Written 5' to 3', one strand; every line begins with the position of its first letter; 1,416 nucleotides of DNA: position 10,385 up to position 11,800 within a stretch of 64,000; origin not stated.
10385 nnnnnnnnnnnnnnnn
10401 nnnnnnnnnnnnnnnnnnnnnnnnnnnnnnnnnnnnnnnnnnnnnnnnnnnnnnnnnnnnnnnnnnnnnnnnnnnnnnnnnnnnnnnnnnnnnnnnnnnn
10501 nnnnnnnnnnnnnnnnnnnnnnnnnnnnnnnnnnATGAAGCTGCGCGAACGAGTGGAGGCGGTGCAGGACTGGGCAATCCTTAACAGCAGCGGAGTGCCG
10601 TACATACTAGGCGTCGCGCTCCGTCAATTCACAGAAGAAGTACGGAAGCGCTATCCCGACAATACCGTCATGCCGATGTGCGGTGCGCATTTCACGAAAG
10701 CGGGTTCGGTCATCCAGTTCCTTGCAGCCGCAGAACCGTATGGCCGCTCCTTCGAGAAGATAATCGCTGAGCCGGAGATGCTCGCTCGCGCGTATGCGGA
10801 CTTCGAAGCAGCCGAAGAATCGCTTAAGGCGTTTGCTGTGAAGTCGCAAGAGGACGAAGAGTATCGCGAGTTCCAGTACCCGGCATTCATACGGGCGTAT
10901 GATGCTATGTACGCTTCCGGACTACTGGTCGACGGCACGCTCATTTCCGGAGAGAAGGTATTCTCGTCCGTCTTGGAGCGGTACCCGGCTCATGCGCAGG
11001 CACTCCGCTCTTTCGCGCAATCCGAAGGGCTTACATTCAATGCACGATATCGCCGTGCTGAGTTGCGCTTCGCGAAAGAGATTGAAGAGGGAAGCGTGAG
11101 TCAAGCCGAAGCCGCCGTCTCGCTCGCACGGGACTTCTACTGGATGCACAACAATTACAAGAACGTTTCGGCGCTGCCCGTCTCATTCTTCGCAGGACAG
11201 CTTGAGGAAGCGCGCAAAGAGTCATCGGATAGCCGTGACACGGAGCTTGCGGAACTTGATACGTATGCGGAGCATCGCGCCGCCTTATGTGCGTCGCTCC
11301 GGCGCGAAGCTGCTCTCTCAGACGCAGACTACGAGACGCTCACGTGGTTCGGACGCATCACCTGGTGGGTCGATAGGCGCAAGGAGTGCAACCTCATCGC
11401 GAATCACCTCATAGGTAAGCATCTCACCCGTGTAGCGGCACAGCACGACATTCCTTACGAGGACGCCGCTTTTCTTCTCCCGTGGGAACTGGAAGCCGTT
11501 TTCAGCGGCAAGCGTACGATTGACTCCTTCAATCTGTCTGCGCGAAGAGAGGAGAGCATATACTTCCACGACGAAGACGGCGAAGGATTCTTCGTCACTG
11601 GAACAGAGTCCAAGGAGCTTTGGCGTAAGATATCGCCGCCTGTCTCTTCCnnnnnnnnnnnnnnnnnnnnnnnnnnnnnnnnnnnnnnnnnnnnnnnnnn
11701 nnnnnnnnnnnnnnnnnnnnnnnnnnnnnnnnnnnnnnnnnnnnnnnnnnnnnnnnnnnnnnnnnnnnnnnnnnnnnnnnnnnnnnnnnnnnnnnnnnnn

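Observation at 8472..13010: Tandem cassette of one PpsA/rifampin-phosphotransferase-like enzyme and two N-terminally divergent paralogs that keep a near-identical swivel phospho-His domain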

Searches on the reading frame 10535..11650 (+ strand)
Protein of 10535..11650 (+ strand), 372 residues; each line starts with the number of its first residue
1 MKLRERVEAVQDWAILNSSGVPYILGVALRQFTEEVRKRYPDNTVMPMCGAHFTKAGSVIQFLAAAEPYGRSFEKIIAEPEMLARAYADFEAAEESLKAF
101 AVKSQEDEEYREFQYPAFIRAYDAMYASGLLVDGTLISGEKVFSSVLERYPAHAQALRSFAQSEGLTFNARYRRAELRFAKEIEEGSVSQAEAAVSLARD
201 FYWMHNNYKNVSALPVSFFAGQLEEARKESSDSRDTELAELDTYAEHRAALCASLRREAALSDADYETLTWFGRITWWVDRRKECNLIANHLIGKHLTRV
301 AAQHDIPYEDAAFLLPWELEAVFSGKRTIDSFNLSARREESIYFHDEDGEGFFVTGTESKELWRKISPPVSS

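Call 10: find_homologous_proteins(query=window:10535-11650:+, max_evalue=0.001)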
Query window:10535-11650:+ (372 aa): 5 proteins with E <= 0.001 among 8000 candidates.
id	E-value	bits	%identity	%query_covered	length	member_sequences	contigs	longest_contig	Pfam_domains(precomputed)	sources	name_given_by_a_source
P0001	9.4e-211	717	100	87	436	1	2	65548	PF00391.30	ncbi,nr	ncbi:MAG: hypothetical protein KGI41_02425 [Patescibacteria group bacterium]|nr:hypothetical protein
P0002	1.1e-85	306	39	99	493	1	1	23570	PF00391.30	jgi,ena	-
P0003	1.3e-85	306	39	100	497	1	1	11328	PF00391.30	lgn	-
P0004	1.4e-85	306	40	100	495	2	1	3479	PF00391.30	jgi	jgi:phosphohistidine swiveling domain-containing protein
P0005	3.3e-79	285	38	99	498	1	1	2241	PF00391.30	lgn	-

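Call 14: find_encoding_contigs(protein=P0002, flank=8000, max_places=3)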
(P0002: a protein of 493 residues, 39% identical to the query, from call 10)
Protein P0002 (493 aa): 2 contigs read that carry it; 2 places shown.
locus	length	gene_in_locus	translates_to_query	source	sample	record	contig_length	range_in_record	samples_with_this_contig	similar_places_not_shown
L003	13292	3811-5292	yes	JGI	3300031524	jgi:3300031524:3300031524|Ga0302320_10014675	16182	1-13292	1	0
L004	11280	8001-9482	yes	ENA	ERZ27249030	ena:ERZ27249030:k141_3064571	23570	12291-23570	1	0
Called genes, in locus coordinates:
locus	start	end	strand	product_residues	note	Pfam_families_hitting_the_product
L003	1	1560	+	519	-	?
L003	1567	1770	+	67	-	-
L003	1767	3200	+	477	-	PF00391:PEP-utilizers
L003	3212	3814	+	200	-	-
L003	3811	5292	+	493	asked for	PF00391:PEP-utilizers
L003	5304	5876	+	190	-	PF00857:Isochorismatase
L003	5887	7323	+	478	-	PF00391:PEP-utilizers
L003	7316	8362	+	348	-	PF00391:PEP-utilizers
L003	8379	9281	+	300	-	PF00300:His_Phos_1 (weak)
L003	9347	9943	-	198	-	PF00300:His_Phos_1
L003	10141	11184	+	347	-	PF00391:PEP-utilizers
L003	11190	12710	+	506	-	PF00391:PEP-utilizers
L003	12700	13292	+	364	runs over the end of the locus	PF00391:PEP-utilizers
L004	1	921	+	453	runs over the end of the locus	-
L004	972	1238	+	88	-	PF01197:Ribosomal_L31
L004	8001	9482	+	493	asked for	PF00391:PEP-utilizers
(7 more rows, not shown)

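Call 18: find_encoding_contigs(protein=P0003, flank=10000, max_places=2)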
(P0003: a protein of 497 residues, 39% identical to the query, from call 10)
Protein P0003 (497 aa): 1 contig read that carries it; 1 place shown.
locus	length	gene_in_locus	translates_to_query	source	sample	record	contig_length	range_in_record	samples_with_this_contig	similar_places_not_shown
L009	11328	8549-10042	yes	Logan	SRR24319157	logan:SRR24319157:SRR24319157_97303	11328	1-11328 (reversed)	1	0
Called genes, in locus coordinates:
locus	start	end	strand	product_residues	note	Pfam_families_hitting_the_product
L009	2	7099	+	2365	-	?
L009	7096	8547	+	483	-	PF00391:PEP-utilizers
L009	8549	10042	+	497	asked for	PF00391:PEP-utilizers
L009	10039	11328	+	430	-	?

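Call 72: search_protein_families(library=ncbifam, proteins=[L003:8379-9281:+, L003:9347-9943:-], max_evalue=0.01)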
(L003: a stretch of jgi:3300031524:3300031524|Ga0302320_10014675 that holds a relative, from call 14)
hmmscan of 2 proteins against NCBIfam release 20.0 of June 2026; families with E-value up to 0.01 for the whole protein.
L003:8379-9281:+ (300 aa): 1 family
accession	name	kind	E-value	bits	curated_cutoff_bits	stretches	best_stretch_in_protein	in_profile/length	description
TIGR03162.1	ribazole_cobC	equivalog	0.001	18.5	162.9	1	21-106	3-91/176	alpha-ribazole phosphatase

L003:9347-9943:- (198 aa): 8 families
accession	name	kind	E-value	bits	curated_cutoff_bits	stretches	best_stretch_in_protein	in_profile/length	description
TIGR00249.1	sixA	equivalog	1.6e-05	24.8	74.5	1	2-58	6-63/154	phosphohistidine phosphatase SixA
TIGR03848.1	MSMEG_4193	subfamily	4.1e-05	23.1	203.85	1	20-60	27-67/204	MSMEG_4193 family putative phosphomutase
NF005567.0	PRK07238.1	equivalog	0.00023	20.6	326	1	16-61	200-246/378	bifunctional RNase H/acid phosphatase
NF004841.0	PRK06193.1-1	equivalog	0.00043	19.6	178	1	11-96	89-173/232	hypothetical protein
NF038349.1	dPGM_arch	equivalog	0.00051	20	225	1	14-61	20-67/194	2,3-diphosphoglycerate-dependent phosphoglycerate mutase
TIGR03162.1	ribazole_cobC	equivalog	0.00053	19.5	162.9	1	16-60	20-64/176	alpha-ribazole phosphatase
NF011580.0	PRK15004.1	equivalog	0.0045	17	250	1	17-61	24-68/203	adenosylcobalamin/alpha-ribazole phosphatase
NF004842.0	PRK06193.1-3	subfamily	0.006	16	325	1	15-66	65-118/209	hypothetical protein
